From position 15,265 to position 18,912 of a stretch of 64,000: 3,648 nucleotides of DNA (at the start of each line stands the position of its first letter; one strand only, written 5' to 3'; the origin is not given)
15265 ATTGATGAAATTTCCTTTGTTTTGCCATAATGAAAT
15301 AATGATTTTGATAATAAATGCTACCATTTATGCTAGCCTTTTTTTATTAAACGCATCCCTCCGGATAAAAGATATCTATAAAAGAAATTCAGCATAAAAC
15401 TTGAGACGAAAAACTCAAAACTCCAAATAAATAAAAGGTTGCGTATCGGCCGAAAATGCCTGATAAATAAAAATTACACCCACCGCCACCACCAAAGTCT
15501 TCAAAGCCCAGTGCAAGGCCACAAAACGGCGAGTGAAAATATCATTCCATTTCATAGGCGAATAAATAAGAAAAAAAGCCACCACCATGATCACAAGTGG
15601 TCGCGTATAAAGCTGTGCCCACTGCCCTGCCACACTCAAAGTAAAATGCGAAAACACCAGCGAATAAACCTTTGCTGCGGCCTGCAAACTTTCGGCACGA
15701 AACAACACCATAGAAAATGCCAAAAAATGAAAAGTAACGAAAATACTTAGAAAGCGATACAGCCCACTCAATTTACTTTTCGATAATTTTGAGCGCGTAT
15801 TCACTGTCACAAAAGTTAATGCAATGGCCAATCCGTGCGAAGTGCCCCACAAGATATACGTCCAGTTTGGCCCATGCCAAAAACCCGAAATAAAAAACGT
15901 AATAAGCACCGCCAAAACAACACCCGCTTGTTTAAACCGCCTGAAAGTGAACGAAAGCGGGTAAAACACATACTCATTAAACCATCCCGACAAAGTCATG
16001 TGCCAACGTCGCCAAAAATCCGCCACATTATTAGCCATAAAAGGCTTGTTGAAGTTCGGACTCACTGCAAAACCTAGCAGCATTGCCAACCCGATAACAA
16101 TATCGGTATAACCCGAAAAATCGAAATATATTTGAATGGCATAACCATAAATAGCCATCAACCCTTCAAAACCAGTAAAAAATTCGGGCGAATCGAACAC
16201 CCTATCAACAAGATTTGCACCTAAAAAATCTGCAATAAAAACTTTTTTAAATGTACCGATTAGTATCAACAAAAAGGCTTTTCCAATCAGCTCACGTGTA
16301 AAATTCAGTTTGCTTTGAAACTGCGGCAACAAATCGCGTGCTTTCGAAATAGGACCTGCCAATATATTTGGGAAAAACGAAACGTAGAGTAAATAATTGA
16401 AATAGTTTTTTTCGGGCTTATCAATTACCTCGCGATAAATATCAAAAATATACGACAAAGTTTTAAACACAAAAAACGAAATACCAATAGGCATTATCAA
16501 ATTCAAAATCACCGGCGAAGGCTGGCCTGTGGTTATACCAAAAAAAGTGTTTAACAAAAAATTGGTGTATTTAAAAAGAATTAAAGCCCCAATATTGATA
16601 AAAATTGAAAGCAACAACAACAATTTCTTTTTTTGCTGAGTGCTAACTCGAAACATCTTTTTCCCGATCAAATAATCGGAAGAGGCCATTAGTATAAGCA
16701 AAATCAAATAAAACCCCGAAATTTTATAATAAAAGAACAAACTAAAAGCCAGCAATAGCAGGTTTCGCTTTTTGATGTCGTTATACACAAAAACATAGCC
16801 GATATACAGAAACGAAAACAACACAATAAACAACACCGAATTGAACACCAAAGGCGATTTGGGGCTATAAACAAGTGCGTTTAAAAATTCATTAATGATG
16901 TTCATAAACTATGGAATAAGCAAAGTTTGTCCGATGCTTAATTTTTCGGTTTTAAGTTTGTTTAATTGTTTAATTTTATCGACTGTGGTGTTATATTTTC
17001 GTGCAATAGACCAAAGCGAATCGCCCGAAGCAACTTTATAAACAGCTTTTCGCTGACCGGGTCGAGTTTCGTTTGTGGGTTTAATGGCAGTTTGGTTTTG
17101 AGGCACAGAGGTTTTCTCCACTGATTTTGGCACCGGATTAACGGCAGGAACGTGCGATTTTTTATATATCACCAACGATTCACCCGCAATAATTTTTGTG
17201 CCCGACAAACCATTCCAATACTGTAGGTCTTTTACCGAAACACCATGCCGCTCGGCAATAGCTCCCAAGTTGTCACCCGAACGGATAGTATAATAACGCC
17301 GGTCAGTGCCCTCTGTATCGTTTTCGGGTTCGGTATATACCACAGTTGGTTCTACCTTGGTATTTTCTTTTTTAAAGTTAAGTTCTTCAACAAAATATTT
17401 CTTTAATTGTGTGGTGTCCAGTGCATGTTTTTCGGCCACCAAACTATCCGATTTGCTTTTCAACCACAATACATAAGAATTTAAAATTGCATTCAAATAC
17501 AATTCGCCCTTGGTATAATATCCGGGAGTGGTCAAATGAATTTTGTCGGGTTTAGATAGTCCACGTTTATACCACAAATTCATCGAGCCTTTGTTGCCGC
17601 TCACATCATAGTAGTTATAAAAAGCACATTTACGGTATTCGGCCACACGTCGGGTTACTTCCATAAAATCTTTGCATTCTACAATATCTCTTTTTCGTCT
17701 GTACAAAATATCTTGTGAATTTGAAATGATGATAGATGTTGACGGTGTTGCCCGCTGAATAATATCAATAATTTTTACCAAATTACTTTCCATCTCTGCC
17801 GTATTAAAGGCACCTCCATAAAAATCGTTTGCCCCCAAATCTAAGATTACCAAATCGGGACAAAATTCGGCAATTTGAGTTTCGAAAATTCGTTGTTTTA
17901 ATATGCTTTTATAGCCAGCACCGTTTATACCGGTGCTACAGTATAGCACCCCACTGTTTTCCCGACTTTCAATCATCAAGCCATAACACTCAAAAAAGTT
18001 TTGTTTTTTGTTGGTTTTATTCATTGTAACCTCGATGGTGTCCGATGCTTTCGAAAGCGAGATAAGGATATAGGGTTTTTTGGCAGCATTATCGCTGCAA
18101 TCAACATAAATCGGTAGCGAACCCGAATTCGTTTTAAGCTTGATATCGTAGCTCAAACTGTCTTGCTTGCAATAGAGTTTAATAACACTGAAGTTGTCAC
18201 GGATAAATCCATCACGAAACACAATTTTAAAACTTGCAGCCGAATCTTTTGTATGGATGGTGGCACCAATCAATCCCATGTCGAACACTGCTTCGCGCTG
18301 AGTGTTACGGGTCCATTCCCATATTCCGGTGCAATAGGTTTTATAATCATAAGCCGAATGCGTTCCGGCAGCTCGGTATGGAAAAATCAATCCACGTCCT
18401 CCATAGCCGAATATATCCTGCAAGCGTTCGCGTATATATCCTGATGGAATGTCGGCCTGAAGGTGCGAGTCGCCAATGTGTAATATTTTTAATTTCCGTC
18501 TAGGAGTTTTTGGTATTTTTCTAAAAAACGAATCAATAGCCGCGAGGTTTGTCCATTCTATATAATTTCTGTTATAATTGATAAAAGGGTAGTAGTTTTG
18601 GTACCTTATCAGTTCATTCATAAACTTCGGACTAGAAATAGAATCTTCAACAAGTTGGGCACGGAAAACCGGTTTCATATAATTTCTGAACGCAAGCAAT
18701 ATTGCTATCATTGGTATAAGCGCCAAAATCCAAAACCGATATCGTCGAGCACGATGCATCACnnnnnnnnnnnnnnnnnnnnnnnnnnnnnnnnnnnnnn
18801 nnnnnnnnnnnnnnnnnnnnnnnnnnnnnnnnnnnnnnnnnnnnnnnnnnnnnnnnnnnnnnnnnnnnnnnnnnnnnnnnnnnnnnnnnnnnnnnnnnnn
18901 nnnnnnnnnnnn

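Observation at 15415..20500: ACP - SGNH - SGNH/LysM - MBOAT operon: a Dlt/Pat hybrid envelope-acylation cassette with no visible loader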

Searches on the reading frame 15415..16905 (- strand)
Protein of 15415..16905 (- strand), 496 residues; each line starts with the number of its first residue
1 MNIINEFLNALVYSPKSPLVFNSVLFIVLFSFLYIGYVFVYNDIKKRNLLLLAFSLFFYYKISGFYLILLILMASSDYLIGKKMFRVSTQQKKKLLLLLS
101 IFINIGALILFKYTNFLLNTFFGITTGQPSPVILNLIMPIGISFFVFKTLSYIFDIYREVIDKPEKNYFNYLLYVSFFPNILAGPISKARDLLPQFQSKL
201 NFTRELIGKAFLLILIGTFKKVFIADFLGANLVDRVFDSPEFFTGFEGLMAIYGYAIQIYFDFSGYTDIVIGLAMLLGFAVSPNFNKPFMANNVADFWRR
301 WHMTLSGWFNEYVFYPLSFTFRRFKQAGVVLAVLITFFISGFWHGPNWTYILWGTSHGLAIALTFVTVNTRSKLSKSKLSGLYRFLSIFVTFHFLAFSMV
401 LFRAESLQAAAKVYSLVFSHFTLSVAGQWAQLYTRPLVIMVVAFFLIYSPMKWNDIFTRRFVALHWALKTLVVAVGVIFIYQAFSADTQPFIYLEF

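Call 3: search_protein_families(library=pfam, proteins=[window:15415-16905:-], max_evalue=0.01)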
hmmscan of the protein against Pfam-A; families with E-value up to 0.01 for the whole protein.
window:15415-16905:- (496 aa): 2 families
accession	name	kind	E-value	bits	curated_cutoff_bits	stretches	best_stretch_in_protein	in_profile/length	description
PF03062.24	MBOAT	-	5.9e-23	82.1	27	1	166-363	79-293/337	MBOAT, membrane-bound O-acyltransferase family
PF13813.11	MBOAT_2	-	2e-05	25.2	25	1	282-346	2-66/85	Membrane bound O-acyl transferase family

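Call 4: search_protein_families(library=ncbifam, proteins=[window:15415-16905:-], max_evalue=0.01)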
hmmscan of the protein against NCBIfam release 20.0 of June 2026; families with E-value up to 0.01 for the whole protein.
window:15415-16905:- (496 aa): 1 family
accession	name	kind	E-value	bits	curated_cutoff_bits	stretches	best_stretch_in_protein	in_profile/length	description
TIGR04091.1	LTA_dltB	equivalog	4.9e-57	193.9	375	1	21-403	3-377/380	D-alanyl-lipoteichoic acid biosynthesis protein DltB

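Call 14: search_solved_structures(query=window:15415-16905:-, max_evalue=0.001, show_alignments=1)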
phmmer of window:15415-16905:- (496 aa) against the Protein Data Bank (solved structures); distinct sequences matched with E-value up to 0.001: 2.
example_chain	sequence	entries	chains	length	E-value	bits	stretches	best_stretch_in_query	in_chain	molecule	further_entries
8jem_A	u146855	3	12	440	2.2e-28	102.5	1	135-403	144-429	Teichoic acid D-alanyltransferase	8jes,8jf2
6bug_C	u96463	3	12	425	2.9e-28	102.1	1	135-403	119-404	D-alanyl transfer protein DltB | Integral membrane protein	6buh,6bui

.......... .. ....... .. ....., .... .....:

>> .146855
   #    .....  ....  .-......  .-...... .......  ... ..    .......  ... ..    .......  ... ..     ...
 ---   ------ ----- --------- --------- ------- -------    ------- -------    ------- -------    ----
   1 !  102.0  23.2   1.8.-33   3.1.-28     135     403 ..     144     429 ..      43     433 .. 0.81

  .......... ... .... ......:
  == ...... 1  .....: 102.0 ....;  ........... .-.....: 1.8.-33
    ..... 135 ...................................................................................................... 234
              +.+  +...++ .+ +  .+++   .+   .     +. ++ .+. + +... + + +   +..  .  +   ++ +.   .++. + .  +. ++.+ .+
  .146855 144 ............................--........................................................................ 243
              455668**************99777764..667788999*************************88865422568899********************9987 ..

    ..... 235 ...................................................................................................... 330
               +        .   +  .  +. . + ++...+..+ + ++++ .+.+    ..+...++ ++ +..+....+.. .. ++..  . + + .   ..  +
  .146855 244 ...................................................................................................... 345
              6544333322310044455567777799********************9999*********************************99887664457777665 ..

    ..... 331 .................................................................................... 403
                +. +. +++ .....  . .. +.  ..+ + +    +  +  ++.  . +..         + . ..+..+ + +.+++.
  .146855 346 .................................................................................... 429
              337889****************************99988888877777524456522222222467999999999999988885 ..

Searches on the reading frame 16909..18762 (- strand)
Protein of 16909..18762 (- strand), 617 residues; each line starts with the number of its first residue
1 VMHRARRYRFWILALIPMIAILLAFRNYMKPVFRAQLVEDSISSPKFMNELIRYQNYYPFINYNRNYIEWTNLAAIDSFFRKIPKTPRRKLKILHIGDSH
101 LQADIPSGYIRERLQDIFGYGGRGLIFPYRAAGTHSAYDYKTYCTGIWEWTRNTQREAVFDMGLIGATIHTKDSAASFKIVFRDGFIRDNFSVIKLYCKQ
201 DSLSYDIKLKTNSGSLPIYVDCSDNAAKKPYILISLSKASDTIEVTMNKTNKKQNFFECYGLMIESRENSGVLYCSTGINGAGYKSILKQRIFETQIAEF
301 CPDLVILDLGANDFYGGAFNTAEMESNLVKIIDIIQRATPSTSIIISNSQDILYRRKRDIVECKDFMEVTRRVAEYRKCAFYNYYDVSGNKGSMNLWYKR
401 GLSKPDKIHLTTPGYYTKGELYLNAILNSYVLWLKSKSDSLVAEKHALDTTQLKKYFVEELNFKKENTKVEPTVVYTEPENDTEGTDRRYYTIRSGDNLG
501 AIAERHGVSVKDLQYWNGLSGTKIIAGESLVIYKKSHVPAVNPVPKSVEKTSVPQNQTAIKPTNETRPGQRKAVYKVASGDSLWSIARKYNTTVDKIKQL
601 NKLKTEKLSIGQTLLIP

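Call 3: search_protein_families(library=pfam, proteins=[window:16909-18762:-], max_evalue=0.01)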
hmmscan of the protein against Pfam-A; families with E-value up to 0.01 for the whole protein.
window:16909-18762:- (617 aa): 5 families
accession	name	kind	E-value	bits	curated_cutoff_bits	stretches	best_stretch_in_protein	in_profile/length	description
PF01476.26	LysM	-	1.5e-29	102.1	20.9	2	575-617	1-43/43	LysM domain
PF13472.12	Lipase_GDSL_2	-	2.6e-11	44.8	32.9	1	277-415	39-176/178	GDSL-like Lipase/Acylhydrolase family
PF23473.1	LysM3_LYK4_5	-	1.3e-07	32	29.3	0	575-617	5-47/48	LYK4/5 LysM3 domain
PF00657.28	Lipase_GDSL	-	1.2e-05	26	23.6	1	272-415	43-201/208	GDSL-like Lipase/Acylhydrolase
PF23577.1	LysM_RLK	-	0.00019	21.8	27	0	491-517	3-29/44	LysM domain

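Call 4: search_protein_families(library=ncbifam, proteins=[window:16909-18762:-], max_evalue=0.01)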
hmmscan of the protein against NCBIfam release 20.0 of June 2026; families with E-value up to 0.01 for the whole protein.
window:16909-18762:- (617 aa): 20 families
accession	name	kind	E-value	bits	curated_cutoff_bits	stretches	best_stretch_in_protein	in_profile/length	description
NF008050.0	PRK10783.1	equivalog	3.7e-21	75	508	2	481-538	336-393/457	murein transglycosylase D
NF041208.1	celldiv_DipM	equivalog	1.4e-18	67.3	740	2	543-617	156-228/419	cell division endopeptidase DipM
NF004974.0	PRK06347.1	equivalog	1.9e-18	66.8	701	1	473-616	464-591/592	1,4-beta-N-acetylmuramoylhydrolase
NF010495.0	PRK13914.1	equivalog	3.7e-14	52.6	647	2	479-559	193-266/481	invasion associated endopeptidase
NF042931.1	SAG1386_EF1546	equivalog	2.1e-13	50.6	80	2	465-522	86-143/158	SAG1386/EF1546 family surface-associated protein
NF010723.1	PRK14125.1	equivalog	5.9e-13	48.6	60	1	573-617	33-85/87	cell division suppressor protein YneA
NF050804.1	CellDivDipMCaul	equivalog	9e-10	38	900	2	572-612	308-349/634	cell division endopeptidase DipM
NF052398.1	Agg_Promo_Fact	equivalog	1.8e-09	38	170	2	570-616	26-73/202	aggregation-promoting factor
TIGR02899.1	spore_safA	subfamily_domain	1.3e-08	34.7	67.85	1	577-601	1-25/44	SafA/ExsA family spore coat assembly protein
NF047755.1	LIC_10271_M23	exception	2.8e-08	33.8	180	1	570-616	22-69/207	LIC_10271 family cell wall hydrolase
NF040883.1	amid_act_ActS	equivalog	6.7e-08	32.1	375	1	570-615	31-77/242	amidase activator ActS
TIGR02907.1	spore_VI_D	equivalog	1.9e-07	31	169.85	1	574-617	301-344/344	stage VI sporulation protein D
NF008399.0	PRK11198.1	equivalog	5.2e-06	26.9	134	0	566-617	89-146/149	peptidoglycan-binding protein LysM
NF040979.1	Ve_Ilp_Nterm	equivalog_domain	3.1e-05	22.6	1125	1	571-605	86-121/550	inverse autotransporter adhesin Ilp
NF047657.1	CellWlHdaseLepto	equivalog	0.00012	21.6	400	0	489-552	27-93/221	hypothetical protein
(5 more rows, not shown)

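Call 48: search_solved_structures(query=A3, max_evalue=0.01, show_alignments=1)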
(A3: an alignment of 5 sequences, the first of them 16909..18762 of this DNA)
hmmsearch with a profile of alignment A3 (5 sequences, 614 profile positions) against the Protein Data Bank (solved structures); distinct sequences matched with E-value up to 0.01: 28.
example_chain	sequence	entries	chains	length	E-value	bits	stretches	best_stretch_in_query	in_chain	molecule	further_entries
8i2e_B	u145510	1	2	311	2.3e-33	118.6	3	558-611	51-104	Probable peptidoglycan endopeptidase LytE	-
4k3u_A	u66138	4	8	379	8.2e-28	100.2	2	264-421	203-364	GDSL-like Lipase/Acylhydrolase family protein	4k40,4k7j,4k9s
4b8v_A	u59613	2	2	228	1.1e-17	66.8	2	479-613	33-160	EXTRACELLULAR PROTEIN 6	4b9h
8gkd_A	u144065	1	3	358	1.5e-17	66.3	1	73-425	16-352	SGNH hydrolase-type esterase domain-containing protein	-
8gld_A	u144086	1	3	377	2.9e-17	65.4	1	69-425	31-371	SGNH hydrolase-type esterase domain-containing protein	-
4uz2_A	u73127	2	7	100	5.4e-17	64.5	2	570-613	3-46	CELL WALL-BINDING ENDOPEPTIDASE-RELATED PROTEIN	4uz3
4xcm_A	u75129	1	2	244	1.2e-15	60.1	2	570-612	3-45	Cell wall-binding endopeptidase-related protein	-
9hvw_D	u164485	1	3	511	7.5e-12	47.5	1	535-613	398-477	Fusion glycoprotein F1,Probable N-acetylmuramidase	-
2mkx_A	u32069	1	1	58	8.4e-12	47.3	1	487-537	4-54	Autolysin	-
8rhe_A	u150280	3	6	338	4.1e-11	45.1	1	500-614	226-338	LysM peptidoglycan-binding domain-containing protein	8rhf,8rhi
4s3k_A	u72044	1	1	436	4.1e-10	41.8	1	571-614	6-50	Spore germination protein YaaH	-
4s3j_A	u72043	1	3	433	6.4e-10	41.1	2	567-614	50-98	Cortical-lytic enzyme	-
1e0g_A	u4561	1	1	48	1.2e-08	36.9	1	487-534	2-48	Membrane-bound lytic murein transglycosylase D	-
11ci_A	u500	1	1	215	1.3e-06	30.2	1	487-534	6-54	Probable cell wall hydrolase LytN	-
5bum_A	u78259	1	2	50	1e-05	27.3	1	571-613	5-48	Chitinase A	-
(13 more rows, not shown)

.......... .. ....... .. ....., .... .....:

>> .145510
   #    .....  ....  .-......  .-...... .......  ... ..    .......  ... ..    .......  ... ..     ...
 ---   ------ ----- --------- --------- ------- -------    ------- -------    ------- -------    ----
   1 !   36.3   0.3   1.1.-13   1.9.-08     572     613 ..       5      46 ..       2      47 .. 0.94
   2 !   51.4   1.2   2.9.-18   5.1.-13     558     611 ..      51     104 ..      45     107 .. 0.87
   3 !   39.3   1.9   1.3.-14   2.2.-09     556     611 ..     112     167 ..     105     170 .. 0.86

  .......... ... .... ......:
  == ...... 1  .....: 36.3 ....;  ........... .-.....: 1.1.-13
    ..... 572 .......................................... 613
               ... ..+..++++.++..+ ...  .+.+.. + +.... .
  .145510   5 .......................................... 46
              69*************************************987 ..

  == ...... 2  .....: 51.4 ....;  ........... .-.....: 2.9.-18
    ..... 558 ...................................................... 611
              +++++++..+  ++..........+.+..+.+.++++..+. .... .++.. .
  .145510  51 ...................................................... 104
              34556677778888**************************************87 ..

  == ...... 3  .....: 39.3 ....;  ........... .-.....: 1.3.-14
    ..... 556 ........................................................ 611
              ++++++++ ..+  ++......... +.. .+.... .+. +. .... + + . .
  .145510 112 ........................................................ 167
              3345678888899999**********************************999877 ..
